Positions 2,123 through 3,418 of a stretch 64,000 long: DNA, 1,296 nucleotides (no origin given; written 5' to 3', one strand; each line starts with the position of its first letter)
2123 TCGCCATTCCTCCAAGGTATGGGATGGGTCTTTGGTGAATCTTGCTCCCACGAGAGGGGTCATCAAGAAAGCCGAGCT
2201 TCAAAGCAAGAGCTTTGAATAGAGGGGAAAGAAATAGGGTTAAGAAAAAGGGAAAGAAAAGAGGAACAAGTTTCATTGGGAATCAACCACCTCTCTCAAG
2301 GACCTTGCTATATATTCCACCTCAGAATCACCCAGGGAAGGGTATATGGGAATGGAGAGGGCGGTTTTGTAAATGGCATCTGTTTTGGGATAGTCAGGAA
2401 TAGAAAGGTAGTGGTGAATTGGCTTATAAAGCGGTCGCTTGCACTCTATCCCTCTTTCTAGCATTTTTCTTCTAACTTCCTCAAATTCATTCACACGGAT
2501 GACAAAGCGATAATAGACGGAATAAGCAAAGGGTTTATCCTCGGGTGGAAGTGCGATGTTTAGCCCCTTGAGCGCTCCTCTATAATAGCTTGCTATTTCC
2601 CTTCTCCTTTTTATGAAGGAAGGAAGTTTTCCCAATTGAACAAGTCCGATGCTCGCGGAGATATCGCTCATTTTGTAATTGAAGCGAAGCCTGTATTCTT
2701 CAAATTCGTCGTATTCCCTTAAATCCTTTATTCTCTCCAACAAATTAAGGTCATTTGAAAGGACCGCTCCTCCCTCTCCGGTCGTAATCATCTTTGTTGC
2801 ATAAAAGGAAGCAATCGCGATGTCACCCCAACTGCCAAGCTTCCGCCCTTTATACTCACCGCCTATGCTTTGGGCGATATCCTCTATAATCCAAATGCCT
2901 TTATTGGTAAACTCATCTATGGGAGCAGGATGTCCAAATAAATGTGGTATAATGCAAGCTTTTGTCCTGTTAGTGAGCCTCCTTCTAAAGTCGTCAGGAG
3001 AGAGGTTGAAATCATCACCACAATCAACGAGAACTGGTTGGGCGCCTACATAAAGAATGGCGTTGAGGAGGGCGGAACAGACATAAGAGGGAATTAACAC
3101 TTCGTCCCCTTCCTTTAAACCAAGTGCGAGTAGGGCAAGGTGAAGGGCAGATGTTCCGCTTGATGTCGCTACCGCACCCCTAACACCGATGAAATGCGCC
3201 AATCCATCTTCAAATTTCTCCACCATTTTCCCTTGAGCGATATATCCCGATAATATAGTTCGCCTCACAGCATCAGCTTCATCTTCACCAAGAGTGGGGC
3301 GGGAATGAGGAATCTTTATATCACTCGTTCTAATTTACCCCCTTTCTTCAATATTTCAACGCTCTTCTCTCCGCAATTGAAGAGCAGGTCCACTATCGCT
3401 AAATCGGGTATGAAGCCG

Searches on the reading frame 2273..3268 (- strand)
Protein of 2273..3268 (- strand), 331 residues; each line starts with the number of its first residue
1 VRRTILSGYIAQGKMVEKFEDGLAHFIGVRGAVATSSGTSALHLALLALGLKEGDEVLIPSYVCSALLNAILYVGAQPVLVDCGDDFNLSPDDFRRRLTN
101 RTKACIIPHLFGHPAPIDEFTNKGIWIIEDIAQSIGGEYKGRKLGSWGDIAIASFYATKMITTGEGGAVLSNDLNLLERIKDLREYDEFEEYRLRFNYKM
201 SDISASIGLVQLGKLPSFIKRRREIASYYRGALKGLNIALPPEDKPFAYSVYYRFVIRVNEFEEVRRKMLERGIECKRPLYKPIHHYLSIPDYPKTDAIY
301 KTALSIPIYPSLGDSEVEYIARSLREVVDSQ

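Call 73: search_protein_families(library=pfam, proteins=[window:2273-3268:-])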
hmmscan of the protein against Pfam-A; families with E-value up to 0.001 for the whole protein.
window:2273-3268:- (331 aa): 3 families
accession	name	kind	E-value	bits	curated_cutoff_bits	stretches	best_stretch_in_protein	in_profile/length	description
PF01041.23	DegT_DnrJ_EryC1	-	1.4e-82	278.2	19.8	1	4-324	14-359/360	DegT/DnrJ/EryC1/StrS aminotransferase family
PF00155.27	Aminotran_1_2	-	1.1e-06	28.6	19.7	1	17-103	45-148/361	Aminotransferase class I and II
PF01053.26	Cys_Met_Meta_PP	-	0.00056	19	27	1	16-74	54-111/381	Cys/Met metabolism PLP-dependent enzyme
